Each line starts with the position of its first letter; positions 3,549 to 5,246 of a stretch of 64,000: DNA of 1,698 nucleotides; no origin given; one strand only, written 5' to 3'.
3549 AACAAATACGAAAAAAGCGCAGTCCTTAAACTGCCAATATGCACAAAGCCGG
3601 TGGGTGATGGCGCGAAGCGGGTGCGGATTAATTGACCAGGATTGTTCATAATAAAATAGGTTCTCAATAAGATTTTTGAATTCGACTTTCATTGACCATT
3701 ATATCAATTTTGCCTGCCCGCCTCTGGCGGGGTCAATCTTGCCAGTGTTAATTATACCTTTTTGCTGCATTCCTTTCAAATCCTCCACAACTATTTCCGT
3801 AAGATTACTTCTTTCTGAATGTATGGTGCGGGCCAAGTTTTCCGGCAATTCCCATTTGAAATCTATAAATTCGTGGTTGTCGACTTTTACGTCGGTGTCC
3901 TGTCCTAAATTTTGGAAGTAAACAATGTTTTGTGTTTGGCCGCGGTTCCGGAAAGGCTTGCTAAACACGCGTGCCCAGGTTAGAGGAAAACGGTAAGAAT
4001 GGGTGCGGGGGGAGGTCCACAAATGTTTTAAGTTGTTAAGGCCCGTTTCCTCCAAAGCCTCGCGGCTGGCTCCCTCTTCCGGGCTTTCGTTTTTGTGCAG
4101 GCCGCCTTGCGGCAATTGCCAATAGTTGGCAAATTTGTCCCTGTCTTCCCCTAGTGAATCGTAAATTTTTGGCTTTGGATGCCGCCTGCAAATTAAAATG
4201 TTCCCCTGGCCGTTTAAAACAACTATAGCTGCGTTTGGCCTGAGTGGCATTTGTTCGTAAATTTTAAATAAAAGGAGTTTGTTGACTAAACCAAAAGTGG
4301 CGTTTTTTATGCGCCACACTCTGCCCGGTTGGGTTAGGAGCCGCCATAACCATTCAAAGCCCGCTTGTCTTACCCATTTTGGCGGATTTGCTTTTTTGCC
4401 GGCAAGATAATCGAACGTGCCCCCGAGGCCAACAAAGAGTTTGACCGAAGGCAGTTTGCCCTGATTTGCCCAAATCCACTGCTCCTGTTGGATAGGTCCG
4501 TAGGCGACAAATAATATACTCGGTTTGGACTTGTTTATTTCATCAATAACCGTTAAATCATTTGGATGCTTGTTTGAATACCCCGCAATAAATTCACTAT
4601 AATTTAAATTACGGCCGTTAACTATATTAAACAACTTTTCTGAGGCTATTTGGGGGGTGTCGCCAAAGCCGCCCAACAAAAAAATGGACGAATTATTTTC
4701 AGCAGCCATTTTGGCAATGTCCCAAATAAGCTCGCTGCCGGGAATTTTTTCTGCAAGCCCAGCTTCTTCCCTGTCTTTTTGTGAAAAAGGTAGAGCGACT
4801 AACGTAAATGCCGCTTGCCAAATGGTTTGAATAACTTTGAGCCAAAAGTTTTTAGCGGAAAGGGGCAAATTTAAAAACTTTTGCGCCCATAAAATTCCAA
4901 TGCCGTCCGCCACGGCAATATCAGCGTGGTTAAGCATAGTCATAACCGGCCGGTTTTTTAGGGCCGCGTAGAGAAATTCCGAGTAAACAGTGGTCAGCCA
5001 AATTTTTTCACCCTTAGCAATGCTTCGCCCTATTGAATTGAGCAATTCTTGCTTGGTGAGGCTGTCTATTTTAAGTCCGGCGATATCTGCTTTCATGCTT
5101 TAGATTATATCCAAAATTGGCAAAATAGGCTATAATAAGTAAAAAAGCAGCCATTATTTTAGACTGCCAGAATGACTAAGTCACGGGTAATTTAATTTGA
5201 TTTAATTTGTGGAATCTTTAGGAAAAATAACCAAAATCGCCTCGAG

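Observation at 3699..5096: WecG/TagA glycosyltransferase fused to a NUDIX hydrolase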

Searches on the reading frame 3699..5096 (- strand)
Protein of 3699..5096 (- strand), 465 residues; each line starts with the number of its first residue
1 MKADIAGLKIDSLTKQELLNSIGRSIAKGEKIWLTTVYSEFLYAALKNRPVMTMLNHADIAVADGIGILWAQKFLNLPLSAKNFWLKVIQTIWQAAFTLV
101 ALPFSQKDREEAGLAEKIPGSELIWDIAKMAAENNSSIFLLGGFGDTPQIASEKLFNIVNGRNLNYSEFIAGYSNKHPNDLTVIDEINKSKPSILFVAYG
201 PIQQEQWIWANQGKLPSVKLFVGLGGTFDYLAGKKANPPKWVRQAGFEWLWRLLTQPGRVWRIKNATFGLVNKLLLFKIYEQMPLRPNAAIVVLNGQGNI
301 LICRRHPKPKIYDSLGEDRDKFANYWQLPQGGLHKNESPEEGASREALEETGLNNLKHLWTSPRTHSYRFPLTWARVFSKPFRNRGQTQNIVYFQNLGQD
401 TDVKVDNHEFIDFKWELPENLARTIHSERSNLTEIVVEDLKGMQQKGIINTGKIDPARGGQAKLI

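Call 3: search_protein_families(library=pfam, proteins=[window:3699-5096:-], max_evalue=0.1)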
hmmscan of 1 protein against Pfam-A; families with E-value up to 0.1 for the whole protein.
window:3699-5096:- (465 aa): 3 families
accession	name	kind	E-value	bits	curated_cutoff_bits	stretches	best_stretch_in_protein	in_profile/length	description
PF03808.19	Glyco_tran_WecG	-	1.5e-38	132.6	27.4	1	113-263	21-167/168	Glycosyl transferase WecG/TagA/CpsF family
PF00293.34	NUDIX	-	2.2e-17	63.8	21.1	1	285-426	2-124/134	NUDIX domain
PF14815.12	NUDIX_4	-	0.0077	16.5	35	0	290-368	2-65/113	NUDIX domain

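Call 4: search_protein_families(library=ncbifam, proteins=[window:3699-5096:-], max_evalue=0.1)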
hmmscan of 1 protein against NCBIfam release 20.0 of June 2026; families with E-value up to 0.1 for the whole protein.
window:3699-5096:- (465 aa): 16 families
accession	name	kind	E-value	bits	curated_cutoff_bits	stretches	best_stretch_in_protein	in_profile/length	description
NF041872.1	EPS_EpsA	equivalog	2.6e-28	99.1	500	2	112-263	92-242/265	exopolysaccharide biosynthesis glycosyltransferase EpsA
NF041710.1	UDPacetylman_taseTarA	equivalog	1.1e-27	97.1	350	2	112-266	85-233/247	N-acetylglucosaminyldiphosphoundecaprenol N-acetyl-beta-D-mannosaminyltransferase TarA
TIGR00696.1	wecG_tagA_cpsF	superfamily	1.3e-25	90.1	69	1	113-263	26-172/178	WecB/TagA/CpsF family glycosyltransferase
NF001938.0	PRK00714.1-5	equivalog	1e-24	86.8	116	1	280-444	7-170/172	RNA pyrophosphohydrolase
NF002980.1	PRK03692.1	equivalog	4.6e-20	72.1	323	1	115-262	82-224/240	lipopolysaccharide N-acetylmannosaminouronosyltransferase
NF001936.0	PRK00714.1-3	equivalog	2e-13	50.5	118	1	316-438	27-147/155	RNA pyrophosphohydrolase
NF001937.0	PRK00714.1-4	equivalog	8.3e-12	45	139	1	285-414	7-125/161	RNA pyrophosphohydrolase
NF001934.0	PRK00714.1-1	equivalog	2.2e-11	43.5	241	1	285-415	7-126/176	RNA pyrophosphohydrolase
NF001935.0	PRK00714.1-2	equivalog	3.7e-09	36.3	259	1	324-415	31-126/183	RNA pyrophosphohydrolase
NF041652.1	Nud_hyd_Dein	equivalog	8.1e-08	32.6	200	1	288-354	15-73/152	Nudix hydrolase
NF006961.0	PRK09438.1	equivalog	1.4e-06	27.9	103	1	319-431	27-138/151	dihydroneopterin triphosphate diphosphatase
NF006530.0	PRK08999.1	equivalog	0.00015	20.9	245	1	290-368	10-77/315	Nudix family hydrolase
NF008044.0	PRK10776.1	equivalog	0.00018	21.4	148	1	317-359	24-66/130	8-oxo-dGTP diphosphatase MutT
TIGR00586.1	mutt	equivalog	0.00029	20.9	97.9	1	290-409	9-122/129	8-oxo-dGTP diphosphatase MutT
TIGR00052.1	TIGR00052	subfamily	0.0015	18.2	79.55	1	327-358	83-116/188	nudix-type nucleoside diphosphatase, YffH/AdpP family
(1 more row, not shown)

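Call 5: find_homologous_proteins(query=window:3699-5096:-, max_evalue=0.00001)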
Query window:3699-5096:- (465 aa): 503 proteins with E <= 0.00001 among 7099 candidates; the best 120 are listed.
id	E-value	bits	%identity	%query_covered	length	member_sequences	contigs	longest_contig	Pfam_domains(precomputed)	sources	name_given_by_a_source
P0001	0.0e+0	1071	100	100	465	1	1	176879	PF03808.20,PF00293.35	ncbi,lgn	-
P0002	3.8e-259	878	84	97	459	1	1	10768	PF03808.20,PF00293.35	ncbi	-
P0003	5.1e-256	868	84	98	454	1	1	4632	PF03808.20,PF00293.35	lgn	-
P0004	7.4e-190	650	65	98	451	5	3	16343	PF03808.20,PF00293.35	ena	-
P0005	3.2e-159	549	55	96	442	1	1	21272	PF03808.20,PF00293.35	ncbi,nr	ncbi:MAG: WecB/TagA/CpsF family glycosyltransferase [Patescibacteria group bacterium]|nr:WecB/TagA/C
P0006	2.5e-152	526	56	97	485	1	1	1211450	PF03808.20,PF00293.35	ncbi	-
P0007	4.4e-151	522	52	96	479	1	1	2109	PF03808.20,PF00293.35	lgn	-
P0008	4.6e-151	522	53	95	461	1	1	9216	PF03808.20,PF00293.35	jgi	jgi:N-acetylglucosaminyldiphosphoundecaprenol N-acetyl-beta-D-mannosaminyltransferase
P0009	1.7e-148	513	53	96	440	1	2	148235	PF03808.20,PF00293.35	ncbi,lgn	-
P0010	1.6e-147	510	53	97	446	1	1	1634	PF03808.20,PF00293.35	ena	-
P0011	6.3e-147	508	56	94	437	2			PF03808.20,PF00293.35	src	-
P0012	1.5e-145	504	53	96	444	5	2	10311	PF03808.20,PF00293.35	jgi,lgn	jgi:N-acetylglucosaminyldiphosphoundecaprenol N-acetyl-beta-D-mannosaminyltransferase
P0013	1.6e-145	504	52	96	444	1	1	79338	PF03808.20,PF00293.35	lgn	-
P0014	1.2e-144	501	53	96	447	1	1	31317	PF03808.20,PF00293.35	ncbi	-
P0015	2.3e-144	500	52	97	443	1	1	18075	PF03808.20,PF00293.35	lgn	-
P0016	4.6e-144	499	53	96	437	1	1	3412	PF03808.20,PF00293.35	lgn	-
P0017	2.6e-143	496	51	96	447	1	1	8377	PF03808.20,PF00293.35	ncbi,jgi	-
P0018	1.2e-142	494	51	96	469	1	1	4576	PF03808.20,PF00293.35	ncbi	-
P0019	5.5e-142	492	52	96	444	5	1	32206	PF03808.20,PF00293.35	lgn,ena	-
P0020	8.8e-141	488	52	96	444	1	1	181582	PF03808.20,PF00293.35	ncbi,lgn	-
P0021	3.3e-140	486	50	95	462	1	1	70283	PF03808.20,PF00293.35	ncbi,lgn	-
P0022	5.7e-140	485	52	96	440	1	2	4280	PF03808.20,PF00293.35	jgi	jgi:N-acetylglucosaminyldiphosphoundecaprenol N-acetyl-beta-D-mannosaminyltransferase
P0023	4.6e-139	482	50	96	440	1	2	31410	PF03808.20,PF00293.35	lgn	-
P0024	4.7e-139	482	49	97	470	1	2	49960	PF03808.20,PF00293.35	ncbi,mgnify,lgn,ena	ncbi:MAG: WecB/TagA/CpsF family glycosyltransferase [Patescibacteria group bacterium]|mgnify:FL=1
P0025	1.9e-137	477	51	95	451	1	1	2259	PF03808.20,PF00293.35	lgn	-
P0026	8.4e-137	475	50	96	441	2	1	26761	PF03808.20,PF00293.35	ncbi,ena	-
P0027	1.6e-136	474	50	97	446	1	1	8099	PF03808.20,PF00293.35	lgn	-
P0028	2.6e-136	473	53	96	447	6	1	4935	PF03808.20,PF00293.35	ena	-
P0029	3.0e-136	473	49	96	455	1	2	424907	PF03808.20,PF00293.35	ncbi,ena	-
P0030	9.5e-136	471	51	94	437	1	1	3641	PF03808.20,PF00293.35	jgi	jgi:exopolysaccharide biosynthesis WecB/TagA/CpsF family protein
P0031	3.9e-135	469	49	96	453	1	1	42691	PF03808.20,PF00293.35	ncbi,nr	ncbi:MAG: WecB/TagA/CpsF family glycosyltransferase [Candidatus Doudnabacteria bacterium]|nr:WecB/Ta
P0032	5.0e-135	469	51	73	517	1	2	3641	PF03808.20,PF00293.35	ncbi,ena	-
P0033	1.2e-134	468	51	95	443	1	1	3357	PF03808.20,PF00293.35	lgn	-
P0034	2.1e-134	467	50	96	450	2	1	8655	PF03808.20,PF00293.35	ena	-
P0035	3.1e-134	466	50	97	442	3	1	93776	PF03808.20,PF00293.35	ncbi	-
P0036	7.0e-134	465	51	96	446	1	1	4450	PF03808.20,PF00293.35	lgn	-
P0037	9.2e-134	465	47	95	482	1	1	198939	PF03808.20,PF00293.35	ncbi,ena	-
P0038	3.8e-133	463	50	96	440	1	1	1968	PF03808.20,PF00293.35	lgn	-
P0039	1.2e-132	461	50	96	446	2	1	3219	PF03808.20,PF00293.35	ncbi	-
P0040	1.5e-132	461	47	95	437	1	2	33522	PF03808.20,PF00293.35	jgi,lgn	jgi:N-acetylglucosaminyldiphosphoundecaprenol N-acetyl-beta-D-mannosaminyltransferase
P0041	1.7e-132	461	48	96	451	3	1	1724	PF03808.20,PF00293.35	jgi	-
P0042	2.4e-132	460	49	96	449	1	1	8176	PF03808.20,PF00293.35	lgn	-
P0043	2.6e-132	460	48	96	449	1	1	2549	PF03808.20,PF00293.35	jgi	-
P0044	5.9e-132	459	50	97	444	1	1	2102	PF03808.20,PF00293.35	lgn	-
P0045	6.7e-132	459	50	95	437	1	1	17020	PF03808.20,PF00293.35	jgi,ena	-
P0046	2.2e-131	457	49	96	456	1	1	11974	PF03808.20,PF00293.35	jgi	jgi:N-acetylglucosaminyldiphosphoundecaprenol N-acetyl-beta-D-mannosaminyltransferase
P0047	5.7e-131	456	49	95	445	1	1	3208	PF03808.20,PF00293.35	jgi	jgi:N-acetylglucosaminyldiphosphoundecaprenol N-acetyl-beta-D-mannosaminyltransferase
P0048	1.3e-130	454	49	96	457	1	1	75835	PF03808.20,PF00293.35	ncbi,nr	ncbi:MAG: WecB/TagA/CpsF family glycosyltransferase [Candidatus Doudnabacteria bacterium]|nr:WecB/Ta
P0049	1.6e-130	454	49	95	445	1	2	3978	PF03808.20,PF00293.35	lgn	-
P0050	9.9e-130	451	48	96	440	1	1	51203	PF03808.20,PF00293.35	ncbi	-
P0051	7.9e-129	448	48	96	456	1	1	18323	PF03808.20,PF00293.35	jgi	jgi:N-acetylglucosaminyldiphosphoundecaprenol N-acetyl-beta-D-mannosaminyltransferase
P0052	9.6e-129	448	48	95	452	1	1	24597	PF03808.20,PF00293.35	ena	-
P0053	1.2e-128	448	48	96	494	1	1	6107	PF03808.20,PF00293.35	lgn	-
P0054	1.3e-128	448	46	97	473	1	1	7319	PF03808.20,PF00293.35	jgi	jgi:exopolysaccharide biosynthesis WecB/TagA/CpsF family protein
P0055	2.0e-128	447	49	94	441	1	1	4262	PF03808.20,PF00293.35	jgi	-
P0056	4.9e-128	446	47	95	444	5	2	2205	PF03808.20,PF00293.35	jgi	-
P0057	5.9e-128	446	48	96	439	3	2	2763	PF03808.20,PF00293.35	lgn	-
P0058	6.2e-128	446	49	96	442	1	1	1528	PF03808.20,PF00293.35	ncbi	-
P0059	2.3e-127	444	47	95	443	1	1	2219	PF03808.20,PF00293.35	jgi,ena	-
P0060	2.5e-127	444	46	96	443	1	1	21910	PF03808.20,PF00293.35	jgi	-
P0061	3.3e-127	443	49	96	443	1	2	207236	PF03808.20,PF00293.35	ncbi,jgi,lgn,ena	ncbi:MAG: WecB/TagA/CpsF family glycosyltransferase [Candidatus Doudnabacteria bacterium]|jgi:N-acet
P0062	3.5e-127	443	52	85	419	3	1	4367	PF03808.20,PF00293.35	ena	-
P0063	6.9e-127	442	47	95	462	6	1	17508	PF03808.20,PF00293.35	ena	-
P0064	7.4e-127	442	47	96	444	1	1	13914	PF03808.20,PF00293.35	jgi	jgi:N-acetylglucosaminyldiphosphoundecaprenol N-acetyl-beta-D-mannosaminyltransferase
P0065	8.2e-127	442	48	95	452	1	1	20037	PF03808.20,PF00293.35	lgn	-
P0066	8.7e-127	442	50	96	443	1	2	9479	PF03808.20,PF00293.35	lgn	-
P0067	1.3e-126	441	48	96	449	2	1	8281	PF03808.20,PF00293.35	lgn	-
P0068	2.0e-126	441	48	95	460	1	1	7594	PF03808.20,PF00293.35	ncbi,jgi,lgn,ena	jgi:N-acetylglucosaminyldiphosphoundecaprenol N-acetyl-beta-D-mannosaminyltransferase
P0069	2.4e-126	440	47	95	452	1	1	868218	PF03808.20,PF00293.35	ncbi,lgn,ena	-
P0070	3.9e-126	440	47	95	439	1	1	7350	PF03808.20,PF00293.35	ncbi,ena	-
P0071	4.3e-126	439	45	95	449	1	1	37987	PF03808.20,PF00293.35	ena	-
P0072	4.5e-126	439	46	96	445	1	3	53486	PF03808.20,PF00293.35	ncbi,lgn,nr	ncbi:MAG: WecB/TagA/CpsF family glycosyltransferase [Patescibacteria group bacterium]|nr:WecB/TagA/C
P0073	5.2e-126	439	47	95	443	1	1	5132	PF03808.20,PF00293.35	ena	-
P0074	8.6e-126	438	46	95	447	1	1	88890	PF03808.20,PF00293.35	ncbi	-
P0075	1.3e-125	438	47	95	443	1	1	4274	PF03808.20,PF00293.35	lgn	-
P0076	1.9e-125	437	48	96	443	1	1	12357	PF03808.20,PF00293.35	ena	-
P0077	3.1e-125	437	49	96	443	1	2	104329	PF03808.20,PF00293.35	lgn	-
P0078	3.6e-125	436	49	95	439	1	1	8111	PF03808.20,PF00293.35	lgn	-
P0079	4.8e-125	436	47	95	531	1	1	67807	PF03808.20,PF00293.35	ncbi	-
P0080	6.4e-125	436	49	95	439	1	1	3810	PF03808.20,PF00293.35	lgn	-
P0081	6.7e-125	436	49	96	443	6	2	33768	PF03808.20,PF00293.35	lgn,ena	-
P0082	7.5e-125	435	49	98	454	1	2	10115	PF03808.20,PF00293.35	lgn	-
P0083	7.8e-125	435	48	95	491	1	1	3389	PF03808.20,PF00293.35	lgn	-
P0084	8.9e-125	435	48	95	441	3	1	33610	PF03808.20,PF00293.35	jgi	jgi:N-acetylglucosaminyldiphosphoundecaprenol N-acetyl-beta-D-mannosaminyltransferase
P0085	1.1e-124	435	46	96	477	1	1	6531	PF03808.20,PF00293.35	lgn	-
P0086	1.2e-124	435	47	96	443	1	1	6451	PF03808.20,PF00293.35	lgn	-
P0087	3.2e-124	433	47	95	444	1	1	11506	PF03808.20,PF00293.35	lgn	-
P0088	4.6e-124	433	45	98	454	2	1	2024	PF03808.20,PF00293.35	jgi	-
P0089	4.8e-124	433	45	97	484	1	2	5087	PF03808.20,PF00293.35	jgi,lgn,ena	jgi:exopolysaccharide biosynthesis WecB/TagA/CpsF family protein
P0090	5.1e-124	433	44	94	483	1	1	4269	PF03808.20,PF00293.35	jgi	jgi:N-acetylglucosaminyldiphosphoundecaprenol N-acetyl-beta-D-mannosaminyltransferase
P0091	8.3e-124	432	47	96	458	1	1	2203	PF03808.20,PF00293.35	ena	-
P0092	8.9e-124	432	48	95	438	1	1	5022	PF03808.20,PF00293.35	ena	-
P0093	1.1e-123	432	49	96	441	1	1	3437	PF03808.20,PF00293.35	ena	-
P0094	2.6e-123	430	47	95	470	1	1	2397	PF03808.20,PF00293.35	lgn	-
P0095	3.4e-123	430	48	95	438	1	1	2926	PF03808.20,PF00293.35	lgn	-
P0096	4.8e-123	429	47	96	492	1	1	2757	PF03808.20,PF00293.35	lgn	-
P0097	7.0e-123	429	46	95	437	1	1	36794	PF03808.20,PF00293.35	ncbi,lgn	-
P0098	1.6e-122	428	49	96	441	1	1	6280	PF03808.20,PF00293.35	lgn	-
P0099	1.7e-122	428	47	95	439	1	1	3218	PF03808.20,PF00293.35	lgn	-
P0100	2.3e-122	427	47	95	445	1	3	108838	PF03808.20,PF00293.35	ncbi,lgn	-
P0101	6.1e-122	426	48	97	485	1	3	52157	PF03808.20,PF00293.35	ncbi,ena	-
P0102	2.7e-121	424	47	95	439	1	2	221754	PF03808.20,PF00293.35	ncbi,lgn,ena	-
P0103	3.9e-121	423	48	96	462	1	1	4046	PF03808.20,PF00293.35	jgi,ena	-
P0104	6.6e-121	422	47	98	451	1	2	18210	PF03808.20,PF00293.35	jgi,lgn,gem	-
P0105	8.4e-121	422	47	94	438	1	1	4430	PF03808.20,PF00293.35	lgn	-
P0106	8.5e-121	422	46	96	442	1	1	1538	PF03808.20,PF00293.35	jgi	jgi:N-acetylglucosaminyldiphosphoundecaprenol N-acetyl-beta-D-mannosaminyltransferase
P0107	1.0e-120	422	47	96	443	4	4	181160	PF03808.20,PF00293.35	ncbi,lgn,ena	-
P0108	1.1e-120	422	48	92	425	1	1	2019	PF03808.20,PF00293.35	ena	-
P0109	1.2e-120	421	47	96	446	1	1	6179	PF03808.20,PF00293.35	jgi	jgi:N-acetylglucosaminyldiphosphoundecaprenol N-acetyl-beta-D-mannosaminyltransferase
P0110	5.1e-120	419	45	95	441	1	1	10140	PF03808.20,PF00293.35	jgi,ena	-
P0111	5.5e-120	419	47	96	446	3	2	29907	PF03808.20,PF00293.35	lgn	-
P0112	6.1e-120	419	44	95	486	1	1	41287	PF03808.20,PF00293.35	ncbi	-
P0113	2.4e-119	417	46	97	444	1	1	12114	PF03808.20,PF00293.35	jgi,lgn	jgi:N-acetylglucosaminyldiphosphoundecaprenol N-acetyl-beta-D-mannosaminyltransferase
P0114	3.5e-119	417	44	95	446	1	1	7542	PF03808.20,PF00293.35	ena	-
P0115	7.7e-119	416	46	98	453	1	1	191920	PF03808.20,PF00293.35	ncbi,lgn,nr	ncbi:MAG: WecB/TagA/CpsF family glycosyltransferase [Candidatus Doudnabacteria bacterium]|nr:WecB/Ta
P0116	1.5e-118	415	46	94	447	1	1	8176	PF03808.20,PF00293.35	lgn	-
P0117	1.8e-118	414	46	94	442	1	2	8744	PF03808.20,PF00293.35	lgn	-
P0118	3.9e-118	413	47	96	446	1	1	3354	PF03808.20,PF00293.35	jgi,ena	-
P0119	5.6e-118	413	45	95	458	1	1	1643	PF03808.20,PF00293.35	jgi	jgi:N-acetylglucosaminyldiphosphoundecaprenol N-acetyl-beta-D-mannosaminyltransferase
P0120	7.1e-118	412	45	96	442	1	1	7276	PF03808.20,PF00293.35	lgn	-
